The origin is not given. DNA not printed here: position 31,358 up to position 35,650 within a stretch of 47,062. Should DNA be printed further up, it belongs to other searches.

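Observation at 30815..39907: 3030-aa ORF carries both double-psi beta-barrel signatures of a cellular-type RNA polymerase: candidate single-polypeptide, virion-delivered RNAP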

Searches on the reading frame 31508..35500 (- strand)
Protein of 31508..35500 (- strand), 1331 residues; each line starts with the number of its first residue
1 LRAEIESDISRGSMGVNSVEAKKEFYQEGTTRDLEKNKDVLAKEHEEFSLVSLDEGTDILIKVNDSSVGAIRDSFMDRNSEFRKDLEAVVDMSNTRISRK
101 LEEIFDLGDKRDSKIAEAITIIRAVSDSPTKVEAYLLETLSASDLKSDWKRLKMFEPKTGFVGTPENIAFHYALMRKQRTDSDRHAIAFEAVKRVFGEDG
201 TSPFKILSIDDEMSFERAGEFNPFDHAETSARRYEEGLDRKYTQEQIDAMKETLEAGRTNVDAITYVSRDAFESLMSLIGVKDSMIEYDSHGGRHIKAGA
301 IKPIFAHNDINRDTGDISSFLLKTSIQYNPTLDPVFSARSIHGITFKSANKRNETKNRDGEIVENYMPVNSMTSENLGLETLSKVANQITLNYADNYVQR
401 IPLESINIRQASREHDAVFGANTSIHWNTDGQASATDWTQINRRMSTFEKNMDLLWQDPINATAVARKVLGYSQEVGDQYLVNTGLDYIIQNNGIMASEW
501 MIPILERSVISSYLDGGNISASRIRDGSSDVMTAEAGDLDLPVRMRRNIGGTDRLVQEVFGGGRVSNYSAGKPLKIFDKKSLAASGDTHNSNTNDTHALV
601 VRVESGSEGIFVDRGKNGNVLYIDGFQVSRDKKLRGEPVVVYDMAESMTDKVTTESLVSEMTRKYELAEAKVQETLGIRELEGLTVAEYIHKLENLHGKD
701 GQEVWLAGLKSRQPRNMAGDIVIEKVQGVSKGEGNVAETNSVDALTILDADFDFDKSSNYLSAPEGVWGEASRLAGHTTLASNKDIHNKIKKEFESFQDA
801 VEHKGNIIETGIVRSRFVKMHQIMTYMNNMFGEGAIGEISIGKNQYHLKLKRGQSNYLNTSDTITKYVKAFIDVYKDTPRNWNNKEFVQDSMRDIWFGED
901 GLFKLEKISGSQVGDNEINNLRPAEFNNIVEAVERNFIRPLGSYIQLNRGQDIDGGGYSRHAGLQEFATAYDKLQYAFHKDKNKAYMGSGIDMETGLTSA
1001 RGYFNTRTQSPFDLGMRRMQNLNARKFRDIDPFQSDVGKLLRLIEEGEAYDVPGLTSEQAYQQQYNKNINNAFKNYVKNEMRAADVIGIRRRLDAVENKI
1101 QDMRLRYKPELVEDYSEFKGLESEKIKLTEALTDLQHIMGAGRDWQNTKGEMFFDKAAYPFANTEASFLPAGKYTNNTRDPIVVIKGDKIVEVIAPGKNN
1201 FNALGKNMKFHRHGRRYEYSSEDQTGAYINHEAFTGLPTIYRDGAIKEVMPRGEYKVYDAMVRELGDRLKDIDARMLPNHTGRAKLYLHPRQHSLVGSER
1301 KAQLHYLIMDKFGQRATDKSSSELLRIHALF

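Call 8: search_dna_similar(query=window:32500-35500:-, collection=phages, mode=protein, max_evalue=0.001, max_rows=30)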
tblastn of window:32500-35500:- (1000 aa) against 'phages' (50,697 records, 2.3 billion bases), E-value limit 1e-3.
No match.

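Call 39: search_protein_representatives(alignment_id=A1)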
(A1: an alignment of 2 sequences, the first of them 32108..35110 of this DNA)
Query: 2 sequences, 1041 profile positions. Proteins with E-value up to 0.001 (for the whole library): 90; up to 1e-10: 71; up to 1e-30: 42. The best 90 are listed.
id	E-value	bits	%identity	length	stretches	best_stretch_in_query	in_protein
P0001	0.0e+00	2009.5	-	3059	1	1-1041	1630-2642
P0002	7.2e-162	556.9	-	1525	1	17-1019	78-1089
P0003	3.8e-160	551.2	-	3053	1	9-1019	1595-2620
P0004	1.0e-157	543.2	-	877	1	594-1040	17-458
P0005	4.5e-124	431.8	-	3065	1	10-1040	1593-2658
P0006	7.7e-121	421.1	-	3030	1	3-1041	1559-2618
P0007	2.3e-111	389.7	-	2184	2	14-456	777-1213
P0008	9.9e-111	387.6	-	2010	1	19-1040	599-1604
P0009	1.5e-108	380.4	-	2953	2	13-454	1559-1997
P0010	6.8e-108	378.2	-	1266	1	10-1040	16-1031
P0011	1.8e-106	373.5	-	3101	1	10-1040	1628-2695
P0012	1.3e-105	370.6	-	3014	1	12-1039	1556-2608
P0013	2.5e-101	356.5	-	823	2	147-433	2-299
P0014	4.9e-101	355.5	-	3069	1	75-1039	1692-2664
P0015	9.0e-101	354.6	-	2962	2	573-1039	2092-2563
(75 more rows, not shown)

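Call 47: search_solved_structures(query=A2, max_evalue=10, show_alignments=3)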
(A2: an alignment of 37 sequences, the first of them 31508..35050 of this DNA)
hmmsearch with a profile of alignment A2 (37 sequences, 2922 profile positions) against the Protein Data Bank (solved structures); distinct sequences matched with E-value up to 10: 19.
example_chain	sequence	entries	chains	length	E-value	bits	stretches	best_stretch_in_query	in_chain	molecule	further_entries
26gs_O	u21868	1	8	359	0.0093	16.2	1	2130-2147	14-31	Putative polysaccharide export protein Wza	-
9xgv_C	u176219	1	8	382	0.01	16.1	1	2130-2147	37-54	Putative polysaccharide export protein Wza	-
9r60_A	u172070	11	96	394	0.01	16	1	2130-2147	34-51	Putative polysaccharide export protein Wza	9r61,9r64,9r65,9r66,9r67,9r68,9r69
1ng6_A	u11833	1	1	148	0.016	15.4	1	175-270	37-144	Hypothetical protein yqeY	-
5cwo_A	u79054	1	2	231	0.025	14.7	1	975-1164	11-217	Designed helical repeat protein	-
8a3k_UNK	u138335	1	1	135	0.033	14.3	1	1056-1164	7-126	sc-apCC-4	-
9r1m_A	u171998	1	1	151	0.044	14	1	1053-1165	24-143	sc-apCC-4-LMF-1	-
8qae_A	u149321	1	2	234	0.059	13.5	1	1023-1170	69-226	sc-apCC-6-SLLA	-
2dq3_A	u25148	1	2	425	0.11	12.6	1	2484-2539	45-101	Seryl-tRNA synthetase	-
1tfo_A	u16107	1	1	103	0.13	12.3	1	2510-2571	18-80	Colicin D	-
1v74_A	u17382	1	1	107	0.14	12.3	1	2510-2571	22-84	Colicin D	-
3vjf_A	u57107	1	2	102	0.16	12.1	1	1093-1188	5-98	WA20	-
1tfk_A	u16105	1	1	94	0.19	11.8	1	2514-2571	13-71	Colicin D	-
5b3d_A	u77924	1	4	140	1.1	9.4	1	1030-1108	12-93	Flagella synthesis protein FlgN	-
8oyy_A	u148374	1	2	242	1.5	8.9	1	975-1176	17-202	De novo designed soluble GPCR-like protein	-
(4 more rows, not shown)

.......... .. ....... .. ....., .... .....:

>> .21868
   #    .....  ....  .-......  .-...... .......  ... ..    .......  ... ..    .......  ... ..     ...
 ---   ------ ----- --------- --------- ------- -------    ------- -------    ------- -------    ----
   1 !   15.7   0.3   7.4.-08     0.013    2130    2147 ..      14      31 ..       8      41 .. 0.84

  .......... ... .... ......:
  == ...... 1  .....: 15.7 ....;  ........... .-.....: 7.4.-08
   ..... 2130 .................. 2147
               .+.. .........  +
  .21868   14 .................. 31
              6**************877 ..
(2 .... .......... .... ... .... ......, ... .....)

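Call 63: predict_structure(alignment_id=A2)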
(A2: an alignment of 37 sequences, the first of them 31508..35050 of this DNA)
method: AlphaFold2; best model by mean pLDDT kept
length: 1181 residues; sequences in the alignment: 37
mean_pLDDT: 78.2   pTM: 0.79
mean pLDDT of the five models: 78.2, 76.4, 73.1, 72.5, 71.9
residues with pLDDT >= 90: 296; 70-90: 601; 50-70: 189; < 50: 95
segments of 3 or more residues with pLDDT < 50: 1-8, 428-444, 647-654, 728-733, 761-763, 1001-1005, 1012-1014, 1125-1134, 1151-1181
pLDDT, mean of each block of 10 residues (from residue 1): 40 88 87 86 92 93 83 88 87 89 79 91 91 85 86 92 91 91 87 92 91 89 65 66 75 91 89 88 90 91 84 86 71 75 76 84 84 89 88 84 84 93 65 45 66 90 81 91 67 81 89 93 72 83 74 88 84 92 87 83 75 90 76 63 55 56 82 92 88 90 77 83 56 67 90 85 64 89 92 90 70 87 88 69 92 92 93 74 74 75 75 82 74 75 82 73 76 88 81 68 48 54 82 78 82 79 68 65 69 63 79 74 44 51 67 36 37 34 31
secondary structure, 60 per line:
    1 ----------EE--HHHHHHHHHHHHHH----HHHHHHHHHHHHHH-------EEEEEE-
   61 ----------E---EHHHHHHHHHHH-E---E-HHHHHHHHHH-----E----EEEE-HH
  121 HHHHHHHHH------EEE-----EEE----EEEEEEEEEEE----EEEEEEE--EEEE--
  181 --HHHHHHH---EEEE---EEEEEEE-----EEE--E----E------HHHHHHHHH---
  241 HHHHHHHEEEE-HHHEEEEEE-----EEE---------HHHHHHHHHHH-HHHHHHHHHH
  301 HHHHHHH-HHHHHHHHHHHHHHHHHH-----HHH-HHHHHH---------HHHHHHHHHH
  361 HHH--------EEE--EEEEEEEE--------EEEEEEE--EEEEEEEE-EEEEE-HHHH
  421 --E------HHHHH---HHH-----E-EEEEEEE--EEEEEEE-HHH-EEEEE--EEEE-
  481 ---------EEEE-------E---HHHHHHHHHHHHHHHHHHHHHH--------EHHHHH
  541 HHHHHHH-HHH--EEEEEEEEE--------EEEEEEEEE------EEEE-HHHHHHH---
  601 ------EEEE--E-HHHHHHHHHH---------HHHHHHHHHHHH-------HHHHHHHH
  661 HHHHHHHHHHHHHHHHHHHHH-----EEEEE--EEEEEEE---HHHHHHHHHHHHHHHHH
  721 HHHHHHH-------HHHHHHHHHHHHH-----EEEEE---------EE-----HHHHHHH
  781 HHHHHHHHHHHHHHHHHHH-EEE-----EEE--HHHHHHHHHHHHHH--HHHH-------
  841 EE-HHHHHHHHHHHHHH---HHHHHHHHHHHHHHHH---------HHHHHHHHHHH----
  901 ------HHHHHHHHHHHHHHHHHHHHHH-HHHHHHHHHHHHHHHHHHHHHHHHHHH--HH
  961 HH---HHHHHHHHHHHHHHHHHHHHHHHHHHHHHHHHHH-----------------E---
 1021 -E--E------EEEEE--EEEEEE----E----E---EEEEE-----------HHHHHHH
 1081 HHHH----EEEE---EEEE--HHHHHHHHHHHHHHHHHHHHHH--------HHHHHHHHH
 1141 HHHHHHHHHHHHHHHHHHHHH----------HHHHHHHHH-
elements in order (helices of 4 or more, strands of 3 or more residues): H15-28 H33-46 E54-59 H76-86 H94-103 E114-117 H119-129 E136-138 E144-146 E151-161 E166-172 E175-178 H183-189 E193-196 E200-206 E212-214 H229-237 H241-247 E248-251 E256-261 E267-269 H279-289 H291-307 H309-326 H336-341 H351-363 E372-374 E377-384 E393-399 E402-409 E411-415 H417-420 H430-434 E448-454 E457-463 E469-473 E476-479 E490-493 H505-526 H536-547 E554-562 E571-579 E586-589 H591-597 E607-610 H615-624 H634-645 H653-681 E687-691 E694-700 H704-727 H735-747 E753-757 H774-799 E801-803 E809-811 H814-827 H830-833 H844-857 H861-876 H886-896 H907-928 H930-956 H959-962 H966-999 E1032-1036 E1039-1044 E1058-1062 H1074-1084 E1089-1092 E1096-1099 H1102-1123 H1132-1161 H1172-1180

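Call 65: fold_search(model_id=the predicted structure, library=pdb)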
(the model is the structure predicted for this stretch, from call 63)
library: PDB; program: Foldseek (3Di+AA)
matches with E <= 10: 175; with E <= 0.001: 1
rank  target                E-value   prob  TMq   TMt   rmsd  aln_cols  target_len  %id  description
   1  6vr4_A                2.1e-08  1.00  0.36  0.22  21.0      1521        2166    9  Virion-packaged DNA-dependent RNA polymerase of crAss-like phage phi14:2 (released 2020-07-29)
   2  7ae1_A                8.6e-03  0.21  0.07  0.06  31.9       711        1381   10  Cryo-EM structure of human RNA Polymerase III elongation complex 1 (released 2021-02-03)
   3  7fji_A                9.4e-03  0.20  0.07  0.06  31.7       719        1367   10  human Pol III elongation complex (released 2021-10-27)
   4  7y7p_B                1.0e-02  0.97  0.22  0.27  23.9       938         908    9  QDE-1 in complex with RNA template, RNA primer and AMPNPP (released 2022-09-28)
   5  7y7p_A                3.8e-02  0.69  0.18  0.22  24.4       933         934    9  QDE-1 in complex with RNA template, RNA primer and AMPNPP (released 2022-09-28)
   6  8a43_A                5.7e-02  0.20  0.08  0.07  24.4       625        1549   10  Human RNA polymerase I (released 2022-08-31)
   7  4ym7_BA               6.8e-02  0.08  0.06  0.05  34.4       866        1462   11  RNA polymerase I structure with an alternative dimer hinge (released 2015-09-09)
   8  5m5w_A                7.4e-02  0.08  0.07  0.06  35.0       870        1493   10  RNA Polymerase I open complex (released 2016-12-07)
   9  4ym7_EA               8.5e-02  0.06  0.08  0.07  39.9      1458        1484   10  RNA polymerase I structure with an alternative dimer hinge (released 2015-09-09)
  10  4ym7_FA               8.9e-02  0.07  0.06  0.05  32.9       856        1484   11  RNA polymerase I structure with an alternative dimer hinge (released 2015-09-09)
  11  6ir9_A                1.3e-01  0.09  0.08  0.07  34.1       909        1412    9  RNA polymerase II elongation complex bound with Elf1 and Spt4/5, stalled at SHL(-1) of the nucleosome (released 2019-02-20)
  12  7oba_A                1.5e-01  0.15  0.08  0.06  23.8       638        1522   11  Cryo-EM structure of human RNA Polymerase I in complex with RRN3 (released 2021-12-08)
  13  6j4x_A                1.6e-01  0.08  0.08  0.07  34.1       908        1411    9  RNA polymerase II elongation complex bound with Elf1 and Spt4/5, stalled at SHL(-1) of the nucleosome (+1A) (released 2019-02-20)
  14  4ym7_DA               1.7e-01  0.06  0.06  0.05  33.6       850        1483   11  RNA polymerase I structure with an alternative dimer hinge (released 2015-09-09)
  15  7w82                  2.1e-01  0.38  0.18  0.22  23.8       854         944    9  Crystal structure of maize RDR2 (released 2022-06-08)
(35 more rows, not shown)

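Call 70: fold_search(model_id=the predicted structure, library=viral)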
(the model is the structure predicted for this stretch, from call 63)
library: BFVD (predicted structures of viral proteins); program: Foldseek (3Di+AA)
matches with E <= 10: 270; with E <= 0.001: 20
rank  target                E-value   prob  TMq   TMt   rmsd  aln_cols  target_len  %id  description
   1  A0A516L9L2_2          9.0e-29  1.00  0.57  0.46   7.2      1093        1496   14  (no name in the UniProt tables at hand)
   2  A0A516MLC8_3          6.5e-22  1.00  0.26  0.29  21.1       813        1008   18  (no name in the UniProt tables at hand)
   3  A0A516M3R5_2          7.0e-20  1.00  0.47  0.39  15.2      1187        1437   11  (no name in the UniProt tables at hand)
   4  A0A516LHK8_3          2.1e-15  1.00  0.34  0.38  12.6       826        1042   14  (no name in the UniProt tables at hand)
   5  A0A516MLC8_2          4.8e-14  1.00  0.25  0.29   5.4       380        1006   23  (no name in the UniProt tables at hand)
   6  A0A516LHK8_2          2.7e-13  1.00  0.22  0.24   9.9       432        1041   18  (no name in the UniProt tables at hand)
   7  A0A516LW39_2          1.0e-09  1.00  0.37  0.38  16.3      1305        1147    9  (no name in the UniProt tables at hand)
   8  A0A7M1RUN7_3          2.8e-09  1.00  0.31  0.30  18.2      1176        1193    8  DNA helicase [uncultured phage cr50_1]
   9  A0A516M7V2            5.5e-09  1.00  0.27  0.23  21.0      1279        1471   11  (no name in the UniProt tables at hand)
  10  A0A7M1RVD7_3          1.2e-08  1.00  0.31  0.30  19.2      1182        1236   11  DNA helicase [uncultured phage cr118_1]
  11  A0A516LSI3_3          4.2e-08  1.00  0.33  0.34  15.0      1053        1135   10  (no name in the UniProt tables at hand)
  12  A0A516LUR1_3          6.9e-08  1.00  0.34  0.38  17.0      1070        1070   10  (no name in the UniProt tables at hand)
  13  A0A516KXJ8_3          9.9e-08  1.00  0.23  0.24  18.9       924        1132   11  (no name in the UniProt tables at hand)
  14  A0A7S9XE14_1          2.2e-07  1.00  0.21  0.26  24.0       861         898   10  Uncharacterized protein [Virus NIOZ-UU157]
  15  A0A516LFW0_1          2.4e-07  1.00  0.28  0.25  15.3      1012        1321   11  (no name in the UniProt tables at hand)
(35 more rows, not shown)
